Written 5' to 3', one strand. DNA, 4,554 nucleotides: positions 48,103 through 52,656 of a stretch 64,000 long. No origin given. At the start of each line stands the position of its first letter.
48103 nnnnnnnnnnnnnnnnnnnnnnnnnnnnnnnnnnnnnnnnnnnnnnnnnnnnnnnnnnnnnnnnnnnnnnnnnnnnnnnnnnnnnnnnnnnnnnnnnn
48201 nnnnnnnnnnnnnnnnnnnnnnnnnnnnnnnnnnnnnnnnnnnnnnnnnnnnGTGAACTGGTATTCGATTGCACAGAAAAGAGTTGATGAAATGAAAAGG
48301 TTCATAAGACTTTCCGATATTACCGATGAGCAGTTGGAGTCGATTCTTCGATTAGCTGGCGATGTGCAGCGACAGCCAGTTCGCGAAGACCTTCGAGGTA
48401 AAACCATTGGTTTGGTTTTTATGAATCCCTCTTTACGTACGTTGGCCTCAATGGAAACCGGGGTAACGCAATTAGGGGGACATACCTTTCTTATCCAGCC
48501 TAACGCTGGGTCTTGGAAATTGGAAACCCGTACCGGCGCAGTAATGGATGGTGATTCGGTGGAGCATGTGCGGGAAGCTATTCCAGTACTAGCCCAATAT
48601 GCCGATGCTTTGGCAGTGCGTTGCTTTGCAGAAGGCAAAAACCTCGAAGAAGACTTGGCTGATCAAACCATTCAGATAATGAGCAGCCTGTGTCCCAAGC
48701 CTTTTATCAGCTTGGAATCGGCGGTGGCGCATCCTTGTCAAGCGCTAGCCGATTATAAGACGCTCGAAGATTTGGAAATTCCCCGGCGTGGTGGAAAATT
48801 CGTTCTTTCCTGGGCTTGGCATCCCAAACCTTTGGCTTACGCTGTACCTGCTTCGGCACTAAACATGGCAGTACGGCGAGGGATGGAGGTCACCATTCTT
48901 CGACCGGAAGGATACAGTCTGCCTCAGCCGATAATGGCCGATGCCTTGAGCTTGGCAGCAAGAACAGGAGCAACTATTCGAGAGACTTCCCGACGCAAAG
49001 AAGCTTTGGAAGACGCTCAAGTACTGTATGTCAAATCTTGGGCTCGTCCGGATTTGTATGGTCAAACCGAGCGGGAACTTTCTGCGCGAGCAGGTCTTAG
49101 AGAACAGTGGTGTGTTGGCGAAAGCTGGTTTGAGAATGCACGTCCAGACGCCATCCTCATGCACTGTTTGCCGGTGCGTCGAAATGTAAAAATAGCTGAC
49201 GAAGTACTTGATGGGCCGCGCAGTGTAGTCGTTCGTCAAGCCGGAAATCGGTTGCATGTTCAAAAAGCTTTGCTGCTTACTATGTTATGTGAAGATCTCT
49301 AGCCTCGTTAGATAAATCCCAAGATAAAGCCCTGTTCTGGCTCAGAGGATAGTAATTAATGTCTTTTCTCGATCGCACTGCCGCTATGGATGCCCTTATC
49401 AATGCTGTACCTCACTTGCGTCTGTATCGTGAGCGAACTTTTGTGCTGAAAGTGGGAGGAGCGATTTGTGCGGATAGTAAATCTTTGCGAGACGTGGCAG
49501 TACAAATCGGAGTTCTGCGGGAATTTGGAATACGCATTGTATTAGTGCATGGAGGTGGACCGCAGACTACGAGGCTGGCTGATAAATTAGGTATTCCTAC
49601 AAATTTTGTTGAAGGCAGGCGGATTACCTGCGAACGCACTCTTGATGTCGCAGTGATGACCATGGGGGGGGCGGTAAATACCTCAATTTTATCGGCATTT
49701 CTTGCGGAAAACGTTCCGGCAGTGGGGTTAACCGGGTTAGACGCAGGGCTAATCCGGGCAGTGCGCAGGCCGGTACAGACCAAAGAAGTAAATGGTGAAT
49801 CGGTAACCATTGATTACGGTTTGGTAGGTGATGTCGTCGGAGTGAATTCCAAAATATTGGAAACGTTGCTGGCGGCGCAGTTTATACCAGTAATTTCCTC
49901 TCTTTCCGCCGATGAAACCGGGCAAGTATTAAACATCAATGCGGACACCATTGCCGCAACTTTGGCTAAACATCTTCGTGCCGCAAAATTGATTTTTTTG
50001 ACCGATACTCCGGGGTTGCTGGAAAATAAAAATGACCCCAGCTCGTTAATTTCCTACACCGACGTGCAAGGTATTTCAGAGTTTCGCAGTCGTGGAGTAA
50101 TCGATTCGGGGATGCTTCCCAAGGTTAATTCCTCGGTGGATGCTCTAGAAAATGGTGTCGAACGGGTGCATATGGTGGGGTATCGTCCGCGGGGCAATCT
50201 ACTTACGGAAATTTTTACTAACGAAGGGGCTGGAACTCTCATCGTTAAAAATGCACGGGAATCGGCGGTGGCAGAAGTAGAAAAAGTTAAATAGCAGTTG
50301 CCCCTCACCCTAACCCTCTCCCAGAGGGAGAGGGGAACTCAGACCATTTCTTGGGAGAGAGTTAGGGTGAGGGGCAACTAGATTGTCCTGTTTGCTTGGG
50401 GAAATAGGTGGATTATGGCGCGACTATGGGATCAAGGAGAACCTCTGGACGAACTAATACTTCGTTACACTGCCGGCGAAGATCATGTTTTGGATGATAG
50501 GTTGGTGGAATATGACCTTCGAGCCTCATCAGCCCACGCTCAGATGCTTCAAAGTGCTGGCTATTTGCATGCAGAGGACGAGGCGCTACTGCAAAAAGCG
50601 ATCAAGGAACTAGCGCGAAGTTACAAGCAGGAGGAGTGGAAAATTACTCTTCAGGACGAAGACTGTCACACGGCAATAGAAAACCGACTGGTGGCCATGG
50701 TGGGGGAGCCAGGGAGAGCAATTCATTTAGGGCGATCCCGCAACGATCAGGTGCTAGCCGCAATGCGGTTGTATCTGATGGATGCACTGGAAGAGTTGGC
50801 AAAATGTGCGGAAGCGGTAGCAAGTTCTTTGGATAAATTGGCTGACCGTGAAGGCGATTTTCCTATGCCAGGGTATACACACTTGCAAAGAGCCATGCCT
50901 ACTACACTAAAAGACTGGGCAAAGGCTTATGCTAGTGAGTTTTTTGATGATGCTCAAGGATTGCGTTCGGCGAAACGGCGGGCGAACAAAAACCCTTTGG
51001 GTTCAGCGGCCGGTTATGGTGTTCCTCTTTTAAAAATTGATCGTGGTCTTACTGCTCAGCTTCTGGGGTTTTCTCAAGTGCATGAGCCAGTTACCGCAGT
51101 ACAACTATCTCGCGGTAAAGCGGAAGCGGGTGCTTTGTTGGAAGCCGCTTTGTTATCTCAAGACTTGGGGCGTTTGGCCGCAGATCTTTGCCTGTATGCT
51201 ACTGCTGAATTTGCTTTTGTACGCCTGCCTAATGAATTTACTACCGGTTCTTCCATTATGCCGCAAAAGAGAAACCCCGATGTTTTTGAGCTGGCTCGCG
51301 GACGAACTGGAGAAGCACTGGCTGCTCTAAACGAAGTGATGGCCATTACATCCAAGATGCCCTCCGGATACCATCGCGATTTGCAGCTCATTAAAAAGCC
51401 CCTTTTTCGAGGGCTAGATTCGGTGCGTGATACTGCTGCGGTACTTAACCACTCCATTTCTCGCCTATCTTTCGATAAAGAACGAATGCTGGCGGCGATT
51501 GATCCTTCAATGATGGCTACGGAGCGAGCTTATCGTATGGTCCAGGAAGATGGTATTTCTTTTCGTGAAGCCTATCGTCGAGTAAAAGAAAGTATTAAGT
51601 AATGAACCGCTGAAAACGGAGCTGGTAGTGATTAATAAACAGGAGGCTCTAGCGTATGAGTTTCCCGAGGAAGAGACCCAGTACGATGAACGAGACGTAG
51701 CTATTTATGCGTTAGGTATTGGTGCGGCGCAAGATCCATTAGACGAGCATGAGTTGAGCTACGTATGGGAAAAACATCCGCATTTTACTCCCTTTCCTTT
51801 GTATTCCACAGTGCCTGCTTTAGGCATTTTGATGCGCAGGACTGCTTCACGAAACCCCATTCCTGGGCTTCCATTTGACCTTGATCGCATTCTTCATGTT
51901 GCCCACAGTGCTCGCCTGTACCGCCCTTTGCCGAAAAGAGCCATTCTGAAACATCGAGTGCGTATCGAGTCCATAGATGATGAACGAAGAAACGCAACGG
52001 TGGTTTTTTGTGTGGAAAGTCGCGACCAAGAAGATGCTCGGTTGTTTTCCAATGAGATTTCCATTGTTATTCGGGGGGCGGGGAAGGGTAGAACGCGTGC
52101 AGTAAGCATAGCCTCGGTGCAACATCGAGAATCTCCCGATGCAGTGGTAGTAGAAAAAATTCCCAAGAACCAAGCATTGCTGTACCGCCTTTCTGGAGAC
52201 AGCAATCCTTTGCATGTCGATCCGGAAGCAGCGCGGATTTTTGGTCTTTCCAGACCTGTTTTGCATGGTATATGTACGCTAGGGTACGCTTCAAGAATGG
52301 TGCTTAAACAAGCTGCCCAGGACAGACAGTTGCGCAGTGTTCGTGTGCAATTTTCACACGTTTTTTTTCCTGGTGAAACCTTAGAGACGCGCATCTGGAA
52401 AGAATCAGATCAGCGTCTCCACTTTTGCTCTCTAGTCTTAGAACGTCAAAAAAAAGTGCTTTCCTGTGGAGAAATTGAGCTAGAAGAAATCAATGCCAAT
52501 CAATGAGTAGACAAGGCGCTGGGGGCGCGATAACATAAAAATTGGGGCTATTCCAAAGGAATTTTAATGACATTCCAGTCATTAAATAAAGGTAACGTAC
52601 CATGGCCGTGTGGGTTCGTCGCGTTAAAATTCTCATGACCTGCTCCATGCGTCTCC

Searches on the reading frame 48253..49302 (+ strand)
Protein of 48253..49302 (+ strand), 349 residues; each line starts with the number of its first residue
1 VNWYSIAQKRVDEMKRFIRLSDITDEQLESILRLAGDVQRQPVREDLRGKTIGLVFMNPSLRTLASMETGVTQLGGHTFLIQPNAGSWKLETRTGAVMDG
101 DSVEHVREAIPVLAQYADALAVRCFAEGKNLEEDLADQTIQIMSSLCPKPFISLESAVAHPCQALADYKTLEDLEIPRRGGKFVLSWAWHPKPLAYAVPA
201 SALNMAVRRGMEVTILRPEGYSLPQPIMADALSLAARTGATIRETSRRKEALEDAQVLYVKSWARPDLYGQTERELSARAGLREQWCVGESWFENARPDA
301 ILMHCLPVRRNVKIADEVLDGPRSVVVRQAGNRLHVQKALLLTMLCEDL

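Call 3: search_protein_families(library=pfam, proteins=[window:48253-49302:+], max_evalue=0.01)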
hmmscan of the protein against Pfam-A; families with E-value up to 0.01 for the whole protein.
window:48253-49302:+ (349 aa): 2 families
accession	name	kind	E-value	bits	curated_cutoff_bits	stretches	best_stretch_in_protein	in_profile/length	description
PF00185.30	OTCace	-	6.1e-31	108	29.4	1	200-343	17-156/157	Aspartate/ornithine carbamoyltransferase, Asp/Orn binding domain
PF02729.26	OTCace_N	-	8.2e-26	91.3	29.9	1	15-172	1-147/148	Aspartate/ornithine carbamoyltransferase, carbamoyl-P binding domain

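Call 4: search_protein_families(library=ncbifam, proteins=[window:48253-49302:+], max_evalue=0.01)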
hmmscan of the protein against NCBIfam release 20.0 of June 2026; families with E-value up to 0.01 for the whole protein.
window:48253-49302:+ (349 aa): 16 families
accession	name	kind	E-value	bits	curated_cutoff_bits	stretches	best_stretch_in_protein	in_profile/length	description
NF003384.0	PRK04523.1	equivalog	5.6e-106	354.4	288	1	13-344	2-332/336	N-acetylornithine carbamoyltransferase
NF001986.0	PRK00779.1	subfamily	6.1e-53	179.9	306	1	13-345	4-304/307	ornithine carbamoyltransferase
TIGR00658.1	orni_carb_tr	equivalog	1.9e-43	148.8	280.85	1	16-345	2-303/304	ornithine carbamoyltransferase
NF011380.0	PRK14805.1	equivalog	4.7e-40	137.5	421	1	14-346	1-301/302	ornithine carbamoyltransferase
TIGR04384.1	putr_carbamoyl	exception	1.1e-34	120.1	500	1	17-347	2-309/330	putrescine carbamoyltransferase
NF003286.0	PRK04284.1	subfamily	5e-22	78.5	515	1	15-345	7-330/332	ornithine carbamoyltransferase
TIGR00670.1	asp_carb_tr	equivalog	5.4e-22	78.3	236.95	1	16-344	2-302/304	aspartate carbamoyltransferase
NF002032.1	PRK00856.1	equivalog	1.2e-21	77.1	263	1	16-344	2-296/297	aspartate carbamoyltransferase catalytic subunit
NF005538.0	PRK07200.1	equivalog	2.1e-19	69.8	453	1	106-340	105-371/396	knotted carbamoyltransferase YgeW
NF011379.0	PRK14804.1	equivalog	2.6e-19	69.5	373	2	142-345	113-309/311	ornithine carbamoyltransferase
TIGR03316.1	ygeW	equivalog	3.1e-19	69.1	500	1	106-340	102-368/391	knotted carbamoyltransferase YgeW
NF009213.0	PRK12562.1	subfamily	4.2e-13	49.4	559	1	15-346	7-333/334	ornithine carbamoyltransferase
NF010387.0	PRK13814.1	equivalog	5.9e-10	38.5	660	1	294-348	252-306/310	aspartate carbamoyltransferase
NF008853.0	PRK11891.1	equivalog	6.1e-10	38.3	560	1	11-345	85-398/430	aspartate carbamoyltransferase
NF002470.0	PRK01713.1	equivalog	4.7e-09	36.1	545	1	20-312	13-281/334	ornithine carbamoyltransferase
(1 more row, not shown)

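Call 32: search_solved_structures(query=window:48253-49302:+, max_evalue=1e-20, show_alignments=4)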
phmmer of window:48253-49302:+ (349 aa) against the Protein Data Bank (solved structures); distinct sequences matched with E-value up to 1e-20: 24.
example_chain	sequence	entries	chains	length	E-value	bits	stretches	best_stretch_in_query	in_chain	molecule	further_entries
3l06_A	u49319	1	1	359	2.8e-69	237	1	14-345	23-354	N-acetylornithine carbamoyltransferase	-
3l02_A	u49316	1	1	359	1e-68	235.1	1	14-345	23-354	N-acetylornithine carbamoyltransferase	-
3l05_A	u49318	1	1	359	1.9e-68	234.2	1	14-345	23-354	N-acetylornithine carbamoyltransferase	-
3kzc_A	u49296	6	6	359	1.9e-68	234.2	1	14-345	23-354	N-acetylornithine carbamoyltransferase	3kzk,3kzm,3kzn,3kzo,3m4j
3l04_A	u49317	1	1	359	1.9e-68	234.2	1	14-345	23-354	N-acetylornithine carbamoyltransferase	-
3m5d_A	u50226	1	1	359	5e-68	232.9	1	14-345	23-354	N-acetylornithine carbamoyltransferase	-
3m5c_A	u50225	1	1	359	6.9e-68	232.4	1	14-345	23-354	N-acetylornithine carbamoyltransferase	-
3m4n_A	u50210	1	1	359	1.3e-67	231.5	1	14-345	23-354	N-acetylornithine carbamoyltransferase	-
2g7m_X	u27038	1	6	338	2.7e-51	177.9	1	10-348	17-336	putative ornithine carbamoyltransferase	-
2fg6_X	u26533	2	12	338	2.7e-51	177.9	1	10-348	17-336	putative ornithine carbamoyltransferase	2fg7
1js1_X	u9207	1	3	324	1.2e-50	175.7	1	14-348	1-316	Transcarbamylase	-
3gd5_A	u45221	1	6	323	1.7e-36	129.2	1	18-344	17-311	Ornithine carbamoyltransferase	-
4nf2_A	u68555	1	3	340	1e-34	123.3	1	14-344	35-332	Ornithine carbamoyltransferase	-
4ep1_A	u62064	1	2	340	1.3e-34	123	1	14-344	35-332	Ornithine carbamoyltransferase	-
1a1s_A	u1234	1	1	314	1.6e-34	122.8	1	20-343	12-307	ORNITHINE CARBAMOYLTRANSFERASE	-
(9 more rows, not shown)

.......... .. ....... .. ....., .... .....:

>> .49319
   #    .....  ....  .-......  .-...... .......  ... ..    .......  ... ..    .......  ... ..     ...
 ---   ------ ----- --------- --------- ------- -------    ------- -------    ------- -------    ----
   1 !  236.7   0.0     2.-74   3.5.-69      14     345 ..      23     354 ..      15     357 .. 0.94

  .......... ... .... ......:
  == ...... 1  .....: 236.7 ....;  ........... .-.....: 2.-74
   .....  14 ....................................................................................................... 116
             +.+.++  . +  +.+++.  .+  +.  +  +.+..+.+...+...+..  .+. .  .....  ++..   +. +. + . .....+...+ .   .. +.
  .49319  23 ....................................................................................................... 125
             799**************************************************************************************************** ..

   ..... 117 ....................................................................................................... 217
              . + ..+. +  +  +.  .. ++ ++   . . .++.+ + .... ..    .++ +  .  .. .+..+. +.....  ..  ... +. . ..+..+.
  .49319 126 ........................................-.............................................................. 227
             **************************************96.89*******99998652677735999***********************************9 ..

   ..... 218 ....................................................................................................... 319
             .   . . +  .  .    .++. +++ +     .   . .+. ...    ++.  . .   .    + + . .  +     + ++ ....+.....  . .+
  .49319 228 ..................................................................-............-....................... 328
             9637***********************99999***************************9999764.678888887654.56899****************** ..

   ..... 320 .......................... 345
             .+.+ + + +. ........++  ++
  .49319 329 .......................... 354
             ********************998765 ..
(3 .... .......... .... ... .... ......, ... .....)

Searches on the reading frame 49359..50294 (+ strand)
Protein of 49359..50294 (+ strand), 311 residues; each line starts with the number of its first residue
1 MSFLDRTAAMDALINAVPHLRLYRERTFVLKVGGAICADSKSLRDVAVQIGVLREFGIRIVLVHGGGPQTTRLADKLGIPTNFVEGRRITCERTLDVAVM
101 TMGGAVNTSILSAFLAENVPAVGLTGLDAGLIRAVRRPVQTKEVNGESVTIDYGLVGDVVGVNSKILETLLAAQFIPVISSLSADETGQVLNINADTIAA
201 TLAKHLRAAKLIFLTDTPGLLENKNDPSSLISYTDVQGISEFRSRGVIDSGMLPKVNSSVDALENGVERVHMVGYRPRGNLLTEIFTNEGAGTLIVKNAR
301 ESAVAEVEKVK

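Call 3: search_protein_families(library=pfam, proteins=[window:49359-50294:+], max_evalue=0.01)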
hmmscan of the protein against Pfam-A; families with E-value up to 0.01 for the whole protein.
window:49359-50294:+ (311 aa): 1 family
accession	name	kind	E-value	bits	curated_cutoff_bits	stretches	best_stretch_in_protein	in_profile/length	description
PF00696.33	AA_kinase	-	5.4e-45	154.4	24.9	1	27-272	2-232/234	Amino acid kinase family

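Call 4: search_protein_families(library=ncbifam, proteins=[window:49359-50294:+], max_evalue=0.01)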
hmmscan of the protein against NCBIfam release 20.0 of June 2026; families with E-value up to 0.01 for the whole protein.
window:49359-50294:+ (311 aa): 18 families
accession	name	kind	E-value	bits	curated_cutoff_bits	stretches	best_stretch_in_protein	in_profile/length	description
TIGR00761.1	argB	equivalog_domain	1.1e-68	231.2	151.3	1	28-271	2-230/231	acetylglutamate kinase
NF003641.0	PRK05279.1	equivalog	8.3e-45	153.4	344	1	7-302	7-296/441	amino-acid N-acetyltransferase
NF010659.0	PRK14058.1-1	equivalog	1.8e-41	142.1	223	1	28-276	2-250/267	[LysW]-aminoadipate kinase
TIGR01890.1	N-Ac-Glu-synth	equivalog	1.9e-40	139.1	202.85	1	12-302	4-284/429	amino-acid N-acetyltransferase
NF003387.0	PRK04531.1-2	equivalog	1e-37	129.6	426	1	25-308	36-299/441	acetylglutamate kinase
NF010662.0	PRK14058.1-4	equivalog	6.9e-32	110.6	194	1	29-272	3-241/264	[LysW]-aminoadipate/[LysW]-glutamate kinase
NF010661.0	PRK14058.1-3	equivalog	7.9e-31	107.2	251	1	27-301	2-276/283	acetylglutamate/acetylaminoadipate kinase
NF003386.0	PRK04531.1-1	equivalog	2e-27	96.2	417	1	25-300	41-296/442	acetylglutamate kinase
NF010660.0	PRK14058.1-2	equivalog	3.7e-19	69.5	241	1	29-277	3-244/249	[LysW]-aminoadipate/[LysW]-glutamate kinase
NF040647.1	IPPK_Arch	equivalog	2.7e-12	46.5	120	2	160-295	117-259/259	isopentenyl phosphate kinase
TIGR01027.1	proB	equivalog_domain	1.3e-07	31.1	186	1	166-301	116-257/363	glutamate 5-kinase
NF009008.0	PRK12354.1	subfamily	5.3e-07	29.1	361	1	176-299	186-302/308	carbamate kinase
NF009007.0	PRK12352.1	subfamily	1.7e-06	27.1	266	1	176-297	197-315/316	carbamate kinase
TIGR00746.1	arcC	equivalog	2.5e-06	26.7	358.25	1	188-270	203-287/309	carbamate kinase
TIGR01092.1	P5CS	equivalog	2.9e-05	22.5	796.75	1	191-302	165-280/715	delta l-pyrroline-5-carboxylate synthetase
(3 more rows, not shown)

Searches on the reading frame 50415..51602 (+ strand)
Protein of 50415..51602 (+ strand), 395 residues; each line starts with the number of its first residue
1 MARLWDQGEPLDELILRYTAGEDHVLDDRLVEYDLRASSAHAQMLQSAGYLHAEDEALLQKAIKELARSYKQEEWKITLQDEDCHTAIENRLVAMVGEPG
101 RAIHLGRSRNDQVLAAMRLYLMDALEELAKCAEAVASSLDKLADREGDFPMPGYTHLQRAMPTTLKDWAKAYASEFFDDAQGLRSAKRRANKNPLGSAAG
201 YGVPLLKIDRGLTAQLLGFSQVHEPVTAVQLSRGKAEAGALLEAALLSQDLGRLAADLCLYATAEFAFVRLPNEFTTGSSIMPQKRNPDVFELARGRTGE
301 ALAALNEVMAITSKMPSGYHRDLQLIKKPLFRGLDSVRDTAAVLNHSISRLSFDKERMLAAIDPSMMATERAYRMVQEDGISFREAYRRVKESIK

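Call 3: search_protein_families(library=pfam, proteins=[window:50415-51602:+], max_evalue=0.01)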
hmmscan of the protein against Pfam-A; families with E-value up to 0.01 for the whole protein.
window:50415-51602:+ (395 aa): 2 families
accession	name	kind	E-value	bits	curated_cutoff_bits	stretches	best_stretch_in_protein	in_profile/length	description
PF00206.25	Lyase_1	-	1.2e-49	169.8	27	1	24-298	18-307/312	Lyase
PF14698.11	ASL_C2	-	0.0024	18.7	27.3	1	366-392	2-27/69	Argininosuccinate lyase C-terminal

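Call 4: search_protein_families(library=ncbifam, proteins=[window:50415-51602:+], max_evalue=0.01)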
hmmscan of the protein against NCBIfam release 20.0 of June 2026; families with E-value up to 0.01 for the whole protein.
window:50415-51602:+ (395 aa): 19 families
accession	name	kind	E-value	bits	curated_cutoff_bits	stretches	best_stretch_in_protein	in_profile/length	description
TIGR00838.1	argH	equivalog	3.6e-96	322.9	279.5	1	26-391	23-387/455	argininosuccinate lyase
NF008964.0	PRK12308.1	equivalog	1.9e-66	224.8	657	1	26-392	25-390/624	argininosuccinate lyase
NF005000.0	PRK06389.1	equivalog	9.2e-51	173.3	388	1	31-395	32-384/434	argininosuccinate lyase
NF002563.0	PRK02186.1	subfamily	3.3e-49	167.9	625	1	35-394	442-801/890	argininosuccinate lyase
NF052535.1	CoM_syn_XcbC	exception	2.7e-41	141.9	575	1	39-391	44-391/495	2-phosphosulfolactate phosphatase XcbC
NF005218.0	PRK06705.1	equivalog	7.6e-28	97.5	883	1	35-388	42-395/502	argininosuccinate lyase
TIGR00928.1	purB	equivalog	2.5e-20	72.7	326.2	1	36-392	25-383/436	adenylosuccinate lyase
TIGR02426.1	protocat_pcaB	equivalog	2.8e-20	72.5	355.75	1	90-296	79-283/338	3-carboxy-cis,cis-muconate cycloisomerase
NF006554.0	PRK09053.1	equivalog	9e-17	61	595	1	95-288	95-288/453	3-carboxy-cis,cis-muconate cycloisomerase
NF004631.0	PRK05975.1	equivalog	1.7e-14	53.6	371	1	47-289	46-283/352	3-carboxy-cis,cis-muconate cycloisomerase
NF008909.0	PRK12273.1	subfamily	2.6e-13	49.7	510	1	99-295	133-336/474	aspartate ammonia-lyase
NF006500.1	PRK08937.2-4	subfamily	7.1e-13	48.1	626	1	98-294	96-292/448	adenylosuccinate lyase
NF006764.0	PRK09285.1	equivalog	7e-11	41.2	446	1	99-364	113-380/456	adenylosuccinate lyase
TIGR00839.1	aspA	equivalog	3.3e-08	32.9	681.2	1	99-293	128-329/468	aspartate ammonia-lyase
NF052556.1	NtrsucLyaStm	equivalog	3.9e-08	32.6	650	1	103-327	112-350/466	nitrosuccinate lyase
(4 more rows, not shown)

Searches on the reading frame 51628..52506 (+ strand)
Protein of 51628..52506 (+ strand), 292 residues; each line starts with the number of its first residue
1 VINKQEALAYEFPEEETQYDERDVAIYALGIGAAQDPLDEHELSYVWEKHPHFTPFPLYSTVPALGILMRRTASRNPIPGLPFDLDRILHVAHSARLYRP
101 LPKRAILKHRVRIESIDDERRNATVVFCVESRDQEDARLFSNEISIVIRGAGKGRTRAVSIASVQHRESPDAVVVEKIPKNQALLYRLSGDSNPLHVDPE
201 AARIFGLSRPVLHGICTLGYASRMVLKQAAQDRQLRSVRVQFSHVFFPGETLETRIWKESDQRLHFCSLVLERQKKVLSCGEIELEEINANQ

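Call 3: search_protein_families(library=pfam, proteins=[window:51628-52506:+], max_evalue=0.01)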
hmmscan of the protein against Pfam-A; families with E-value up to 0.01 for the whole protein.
window:51628-52506:+ (292 aa): 2 families
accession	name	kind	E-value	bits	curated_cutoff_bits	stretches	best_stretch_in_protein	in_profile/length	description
PF22622.2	MFE-2_hydrat-2_N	-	3.3e-26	92.1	27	1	18-150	2-130/130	MFE-2 hydratase 2 N-terminal domain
PF01575.25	MaoC_dehydratas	-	1.9e-23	82.8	27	1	166-263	6-106/123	MaoC like domain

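Call 4: search_protein_families(library=ncbifam, proteins=[window:51628-52506:+], max_evalue=0.01)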
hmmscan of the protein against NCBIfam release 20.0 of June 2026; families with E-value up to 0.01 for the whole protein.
window:51628-52506:+ (292 aa): 2 families
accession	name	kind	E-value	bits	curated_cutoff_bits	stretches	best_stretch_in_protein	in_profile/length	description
NF040620.1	fused_HadA_HadB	exception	2.4e-10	40.4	350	1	188-245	223-280/329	fused (3R)-hydroxyacyl-ACP dehydratase subunits HadA/HadB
NF010246.0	PRK13693.1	equivalog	1.7e-07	31.3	203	1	188-243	33-88/142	(3R)-hydroxyacyl-ACP dehydratase subunit HadB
